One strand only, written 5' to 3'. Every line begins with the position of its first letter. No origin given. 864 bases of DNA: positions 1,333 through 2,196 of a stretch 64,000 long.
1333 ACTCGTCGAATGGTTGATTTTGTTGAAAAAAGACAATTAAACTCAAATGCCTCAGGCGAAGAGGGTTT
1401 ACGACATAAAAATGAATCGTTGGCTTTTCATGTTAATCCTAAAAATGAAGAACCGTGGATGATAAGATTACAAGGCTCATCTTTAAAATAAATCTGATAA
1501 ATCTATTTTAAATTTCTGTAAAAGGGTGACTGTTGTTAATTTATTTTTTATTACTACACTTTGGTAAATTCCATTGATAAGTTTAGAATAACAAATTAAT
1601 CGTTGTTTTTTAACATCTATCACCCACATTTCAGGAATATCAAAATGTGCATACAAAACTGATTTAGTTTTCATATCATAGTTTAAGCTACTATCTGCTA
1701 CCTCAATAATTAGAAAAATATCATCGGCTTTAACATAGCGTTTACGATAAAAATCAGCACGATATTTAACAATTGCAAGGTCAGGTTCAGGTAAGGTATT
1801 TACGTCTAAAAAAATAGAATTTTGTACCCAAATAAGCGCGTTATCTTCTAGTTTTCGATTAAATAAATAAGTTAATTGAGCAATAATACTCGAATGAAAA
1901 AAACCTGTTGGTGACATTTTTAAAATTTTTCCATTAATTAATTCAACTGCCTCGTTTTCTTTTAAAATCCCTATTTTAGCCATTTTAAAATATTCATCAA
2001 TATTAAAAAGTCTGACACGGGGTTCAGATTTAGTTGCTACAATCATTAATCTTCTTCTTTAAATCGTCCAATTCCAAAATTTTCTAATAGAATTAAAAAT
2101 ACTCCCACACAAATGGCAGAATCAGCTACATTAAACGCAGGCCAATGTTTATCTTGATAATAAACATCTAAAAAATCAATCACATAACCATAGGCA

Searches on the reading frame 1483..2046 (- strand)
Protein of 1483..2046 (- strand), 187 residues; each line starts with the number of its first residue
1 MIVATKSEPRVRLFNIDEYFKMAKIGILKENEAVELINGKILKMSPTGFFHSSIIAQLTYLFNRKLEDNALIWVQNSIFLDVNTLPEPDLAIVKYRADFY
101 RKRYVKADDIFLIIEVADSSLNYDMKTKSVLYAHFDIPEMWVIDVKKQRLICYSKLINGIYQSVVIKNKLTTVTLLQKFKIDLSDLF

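Call 75: search_protein_families(library=pfam, proteins=[window:1483-2046:-], max_evalue=0.001)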
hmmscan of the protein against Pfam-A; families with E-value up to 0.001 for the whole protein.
window:1483-2046:- (187 aa): 1 family
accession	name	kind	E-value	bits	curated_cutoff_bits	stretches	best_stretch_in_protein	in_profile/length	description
PF05685.18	Uma2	-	4.8e-28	98.2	27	1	17-179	2-164/172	Putative restriction endonuclease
